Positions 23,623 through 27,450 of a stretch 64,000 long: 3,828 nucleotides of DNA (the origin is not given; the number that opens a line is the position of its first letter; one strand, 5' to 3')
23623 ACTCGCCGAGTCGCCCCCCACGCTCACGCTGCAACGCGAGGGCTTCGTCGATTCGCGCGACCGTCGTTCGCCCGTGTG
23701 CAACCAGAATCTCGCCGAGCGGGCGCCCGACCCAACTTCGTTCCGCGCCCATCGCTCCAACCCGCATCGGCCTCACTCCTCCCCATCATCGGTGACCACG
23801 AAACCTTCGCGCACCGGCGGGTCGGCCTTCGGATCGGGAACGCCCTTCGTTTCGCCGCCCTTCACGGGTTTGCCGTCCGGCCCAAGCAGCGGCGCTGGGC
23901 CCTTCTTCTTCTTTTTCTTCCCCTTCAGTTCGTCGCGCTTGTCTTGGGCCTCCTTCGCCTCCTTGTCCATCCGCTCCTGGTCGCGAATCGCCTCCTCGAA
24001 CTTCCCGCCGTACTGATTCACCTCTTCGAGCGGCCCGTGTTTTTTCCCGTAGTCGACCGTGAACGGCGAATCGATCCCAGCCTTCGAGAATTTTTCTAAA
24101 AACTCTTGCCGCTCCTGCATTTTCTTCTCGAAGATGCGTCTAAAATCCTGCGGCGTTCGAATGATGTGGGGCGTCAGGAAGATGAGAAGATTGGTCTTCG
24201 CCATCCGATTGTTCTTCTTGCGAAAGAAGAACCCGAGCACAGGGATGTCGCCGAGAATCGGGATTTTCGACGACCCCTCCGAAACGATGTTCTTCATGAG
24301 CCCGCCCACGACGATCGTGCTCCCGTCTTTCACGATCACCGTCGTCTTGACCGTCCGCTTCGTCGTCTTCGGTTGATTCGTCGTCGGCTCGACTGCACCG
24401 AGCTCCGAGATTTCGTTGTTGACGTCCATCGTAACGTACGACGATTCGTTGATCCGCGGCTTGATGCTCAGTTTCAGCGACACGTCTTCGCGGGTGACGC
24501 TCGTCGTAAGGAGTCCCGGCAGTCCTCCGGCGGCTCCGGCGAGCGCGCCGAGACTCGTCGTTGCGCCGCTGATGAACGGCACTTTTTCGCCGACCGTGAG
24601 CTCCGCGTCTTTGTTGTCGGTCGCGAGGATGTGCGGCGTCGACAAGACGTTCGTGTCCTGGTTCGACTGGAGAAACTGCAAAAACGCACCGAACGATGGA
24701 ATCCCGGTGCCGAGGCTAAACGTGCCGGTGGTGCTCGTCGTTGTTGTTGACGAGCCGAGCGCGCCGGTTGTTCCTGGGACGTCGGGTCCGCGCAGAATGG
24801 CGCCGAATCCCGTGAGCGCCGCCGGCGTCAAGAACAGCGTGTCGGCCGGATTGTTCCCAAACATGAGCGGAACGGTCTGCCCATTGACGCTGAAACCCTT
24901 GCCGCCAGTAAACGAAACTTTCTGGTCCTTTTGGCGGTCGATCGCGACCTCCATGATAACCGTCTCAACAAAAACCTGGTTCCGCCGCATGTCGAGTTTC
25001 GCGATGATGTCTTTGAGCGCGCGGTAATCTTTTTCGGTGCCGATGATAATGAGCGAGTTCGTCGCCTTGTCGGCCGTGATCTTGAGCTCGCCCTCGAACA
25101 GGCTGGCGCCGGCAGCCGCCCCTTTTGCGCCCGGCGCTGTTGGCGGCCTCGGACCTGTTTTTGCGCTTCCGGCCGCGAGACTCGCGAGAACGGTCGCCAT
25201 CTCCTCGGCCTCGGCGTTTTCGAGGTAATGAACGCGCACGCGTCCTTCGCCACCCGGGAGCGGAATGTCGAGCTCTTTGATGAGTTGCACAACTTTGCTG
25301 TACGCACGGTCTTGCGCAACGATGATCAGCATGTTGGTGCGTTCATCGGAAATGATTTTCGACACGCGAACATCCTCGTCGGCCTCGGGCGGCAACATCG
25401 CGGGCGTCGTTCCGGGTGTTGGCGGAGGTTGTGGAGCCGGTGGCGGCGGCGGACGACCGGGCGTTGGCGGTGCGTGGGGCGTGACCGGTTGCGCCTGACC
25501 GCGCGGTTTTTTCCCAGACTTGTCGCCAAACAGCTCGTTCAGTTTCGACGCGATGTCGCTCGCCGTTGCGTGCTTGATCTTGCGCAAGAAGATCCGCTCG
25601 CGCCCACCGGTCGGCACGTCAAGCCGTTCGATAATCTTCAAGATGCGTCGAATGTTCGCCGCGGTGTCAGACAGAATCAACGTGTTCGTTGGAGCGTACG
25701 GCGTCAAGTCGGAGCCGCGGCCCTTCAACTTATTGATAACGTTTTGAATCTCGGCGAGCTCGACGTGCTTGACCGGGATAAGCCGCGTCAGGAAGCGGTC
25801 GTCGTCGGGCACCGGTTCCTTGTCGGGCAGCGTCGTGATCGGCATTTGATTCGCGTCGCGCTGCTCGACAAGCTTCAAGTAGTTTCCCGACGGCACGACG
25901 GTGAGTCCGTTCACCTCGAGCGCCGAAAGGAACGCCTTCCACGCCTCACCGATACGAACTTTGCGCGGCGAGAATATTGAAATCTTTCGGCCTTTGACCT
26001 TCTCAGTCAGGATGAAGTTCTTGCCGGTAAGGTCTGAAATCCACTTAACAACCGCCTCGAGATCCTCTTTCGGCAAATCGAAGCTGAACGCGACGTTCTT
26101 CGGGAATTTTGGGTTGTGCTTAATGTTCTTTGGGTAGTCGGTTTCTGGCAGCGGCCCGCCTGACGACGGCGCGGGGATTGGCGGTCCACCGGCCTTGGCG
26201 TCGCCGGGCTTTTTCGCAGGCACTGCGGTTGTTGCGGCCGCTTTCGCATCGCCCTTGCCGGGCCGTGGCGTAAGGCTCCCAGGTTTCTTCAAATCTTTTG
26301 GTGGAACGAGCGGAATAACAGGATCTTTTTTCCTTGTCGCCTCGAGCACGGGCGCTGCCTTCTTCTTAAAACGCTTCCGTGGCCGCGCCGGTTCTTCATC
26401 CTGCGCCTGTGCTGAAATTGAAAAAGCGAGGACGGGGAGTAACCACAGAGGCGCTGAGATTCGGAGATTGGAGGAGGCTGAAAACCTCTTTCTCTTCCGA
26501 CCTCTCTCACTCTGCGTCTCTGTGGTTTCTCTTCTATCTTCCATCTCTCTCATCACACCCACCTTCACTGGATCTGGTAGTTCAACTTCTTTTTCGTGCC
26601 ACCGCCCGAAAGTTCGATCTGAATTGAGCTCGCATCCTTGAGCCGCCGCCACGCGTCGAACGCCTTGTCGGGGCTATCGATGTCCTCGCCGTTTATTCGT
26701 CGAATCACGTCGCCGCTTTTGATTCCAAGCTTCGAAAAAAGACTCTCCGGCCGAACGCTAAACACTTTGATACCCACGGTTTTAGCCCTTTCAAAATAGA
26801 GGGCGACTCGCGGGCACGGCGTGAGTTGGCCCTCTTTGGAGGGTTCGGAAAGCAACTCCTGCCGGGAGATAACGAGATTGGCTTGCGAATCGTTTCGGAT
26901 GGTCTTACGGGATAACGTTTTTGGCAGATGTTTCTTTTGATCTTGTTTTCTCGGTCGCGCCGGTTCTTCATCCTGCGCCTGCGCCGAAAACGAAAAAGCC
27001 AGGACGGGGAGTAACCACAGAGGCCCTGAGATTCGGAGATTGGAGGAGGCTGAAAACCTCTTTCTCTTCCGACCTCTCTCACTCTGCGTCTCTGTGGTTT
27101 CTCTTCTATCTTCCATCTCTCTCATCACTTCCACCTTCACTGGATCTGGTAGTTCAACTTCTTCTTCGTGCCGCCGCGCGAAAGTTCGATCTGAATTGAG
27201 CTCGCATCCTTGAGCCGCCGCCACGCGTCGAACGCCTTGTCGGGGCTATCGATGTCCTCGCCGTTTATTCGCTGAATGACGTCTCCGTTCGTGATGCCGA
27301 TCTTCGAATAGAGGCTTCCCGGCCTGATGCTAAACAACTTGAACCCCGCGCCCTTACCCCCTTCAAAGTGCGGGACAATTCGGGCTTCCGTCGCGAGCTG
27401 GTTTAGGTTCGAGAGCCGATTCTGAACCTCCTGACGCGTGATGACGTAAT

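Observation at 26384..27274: Duplicated gspC-3'/gspD-5' junction creates a chimeric secreted PDZ protein between gspC and gspD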

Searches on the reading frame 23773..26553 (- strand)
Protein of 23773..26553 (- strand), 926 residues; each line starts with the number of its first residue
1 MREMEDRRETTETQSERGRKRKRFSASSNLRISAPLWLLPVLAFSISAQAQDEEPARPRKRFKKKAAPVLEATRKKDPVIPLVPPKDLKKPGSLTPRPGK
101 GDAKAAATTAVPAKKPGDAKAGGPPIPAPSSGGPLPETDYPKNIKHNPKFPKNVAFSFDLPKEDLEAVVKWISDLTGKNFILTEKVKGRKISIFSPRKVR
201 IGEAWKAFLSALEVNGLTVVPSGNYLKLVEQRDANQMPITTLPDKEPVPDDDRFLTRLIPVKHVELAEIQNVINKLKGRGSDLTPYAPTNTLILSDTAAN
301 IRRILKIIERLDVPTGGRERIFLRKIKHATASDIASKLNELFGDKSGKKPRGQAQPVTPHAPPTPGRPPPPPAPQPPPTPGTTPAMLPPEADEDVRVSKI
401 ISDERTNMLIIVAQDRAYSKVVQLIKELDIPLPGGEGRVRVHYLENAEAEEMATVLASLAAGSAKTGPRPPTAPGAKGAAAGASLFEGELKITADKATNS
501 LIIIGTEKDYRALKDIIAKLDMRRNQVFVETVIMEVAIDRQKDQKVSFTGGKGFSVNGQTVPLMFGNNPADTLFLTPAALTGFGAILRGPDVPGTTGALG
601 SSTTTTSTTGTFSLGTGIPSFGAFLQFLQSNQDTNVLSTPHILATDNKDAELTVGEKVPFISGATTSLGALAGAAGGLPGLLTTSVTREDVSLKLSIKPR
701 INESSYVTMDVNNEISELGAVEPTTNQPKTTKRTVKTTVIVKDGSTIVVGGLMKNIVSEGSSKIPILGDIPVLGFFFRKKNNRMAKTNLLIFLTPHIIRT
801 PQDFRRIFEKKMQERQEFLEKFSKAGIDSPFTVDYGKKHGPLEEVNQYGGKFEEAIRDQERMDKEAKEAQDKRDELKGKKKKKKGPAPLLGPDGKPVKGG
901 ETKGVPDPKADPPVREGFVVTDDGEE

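Call 8: search_protein_families(library=pfam, proteins=[window:23773-26553:-], max_evalue=0.01)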
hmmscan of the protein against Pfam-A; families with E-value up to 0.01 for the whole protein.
window:23773-26553:- (926 aa): 3 families
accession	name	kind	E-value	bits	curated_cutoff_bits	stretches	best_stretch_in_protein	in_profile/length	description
PF00263.26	Secretin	-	1.5e-44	152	27.5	1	628-799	2-169/169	Bacterial type II and III secretion system protein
PF03958.22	Secretin_N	-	9.9e-40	135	28.2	3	439-526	1-69/69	Bacterial type II/III secretion system short domain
PF21305.2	type_II_gspD_N0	-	1.7e-17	63.5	27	1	162-227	5-70/71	GspD-like, N0 domain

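Call 9: search_protein_families(library=ncbifam, proteins=[window:23773-26553:-], max_evalue=0.01)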
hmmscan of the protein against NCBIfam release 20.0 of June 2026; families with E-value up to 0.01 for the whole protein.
window:23773-26553:- (926 aa): 8 families
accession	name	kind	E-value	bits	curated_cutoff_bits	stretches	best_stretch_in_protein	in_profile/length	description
TIGR02517.1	type_II_gspD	equivalog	1.4e-154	515.9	351.35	1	159-807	2-599/600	type II secretion system secretin GspD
TIGR02515.1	IV_pilus_PilQ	subfamily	3.8e-61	207.4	284.35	2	445-798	105-427/428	type IV pilus secretin PilQ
TIGR02519.1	pilus_MshL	equivalog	2.8e-32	111.9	250.2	1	605-798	88-290/290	pilus (MSHA type) biogenesis protein MshL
TIGR02516.1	type_III_yscC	equivalog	9.7e-31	106.8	238.45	1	482-799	193-462/463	type III secretion system outer membrane ring subunit SctC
NF010083.0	PRK13568.1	equivalog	1.8e-27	96.2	554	1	729-799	348-418/419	DNA uptake porin HofQ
NF042912.1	Amuc_1098_fam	equivalog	1.1e-18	66.7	750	1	719-798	717-796/805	Amuc_1098 family type IV pilus outer membrane protein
NF007851.2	PRK10560.1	exception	1.7e-18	66.6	598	1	626-799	249-410/412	DNA uptake porin HofQ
NF011873.0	PRK15346.1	equivalog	1.3e-12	47.2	524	1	625-785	333-481/499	EscC/YscC/HrcC family type III secretion system outer membrane ring protein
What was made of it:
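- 23773..26553 (-): gspD secretin (926 aa from the ATG). Pfam N0, Secretin_N and Secretin hits (calls 8, 9).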

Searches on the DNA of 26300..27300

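Call 84: search_rna_families(source=window, start=26300, end=27300, threshold=evalue, max_evalue=1)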
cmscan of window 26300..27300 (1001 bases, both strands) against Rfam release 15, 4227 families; matches with E-value up to 1: 11.
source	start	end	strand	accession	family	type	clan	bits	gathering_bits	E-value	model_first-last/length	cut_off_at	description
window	26429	26539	+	RF03792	MIR6462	Gene; miRNA;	-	29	96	0.0084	1-119/119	no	MIR6462 microRNA precursor family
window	26440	26528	+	RF03846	mir-4861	Gene; miRNA;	-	28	100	0.002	1-94/94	no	mir-4861 microRNA precursor family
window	26434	26534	+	RF03777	MIR533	Gene; miRNA;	-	25.5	80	0.0072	1-125/125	no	MIR533 microRNA precursor family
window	27001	27111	+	RF03792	MIR6462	Gene; miRNA;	-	24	96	0.13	1-119/119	no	MIR6462 microRNA precursor family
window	26442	26526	-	RF00891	mir-671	Gene; miRNA;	-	22.2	65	0.53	1-84/84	no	mir-671 microRNA precursor family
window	27012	27100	+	RF03846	mir-4861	Gene; miRNA;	-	21.7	100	0.11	1-94/94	no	mir-4861 microRNA precursor family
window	26421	26548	+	RF00690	MIR408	Gene; miRNA;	-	21.6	64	0.014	1-126/126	no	MIR408 microRNA precursor family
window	27006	27106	+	RF03777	MIR533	Gene; miRNA;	-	21.1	80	0.12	1-125/125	no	MIR533 microRNA precursor family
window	26434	26534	+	RF03629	mir-641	Gene; miRNA;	-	21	100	0.38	1-98/98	no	mir-641 microRNA precursor family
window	26440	26529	-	RF03831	mir-627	Gene; miRNA;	-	20.1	86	0.2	1-87/87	no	mir-627 microRNA precursor family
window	26420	26550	+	RF01911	MIR2118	Gene; miRNA;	-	19.8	85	0.39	1-170/170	no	MIR2118 microRNA precursor family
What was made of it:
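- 26429..26539 (-): ~110-nt imperfect hairpin in the gspD 5' coding region, inside core copy 1. Sub-threshold miRNA-precursor-like Rfam hits reflect only its hairpin shape (call 84).
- Tried and rejected: At E<=1 the core gives only far-sub-threshold miRNA-precursor-like hits, which reflect a long hairpin and no family (call 84).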
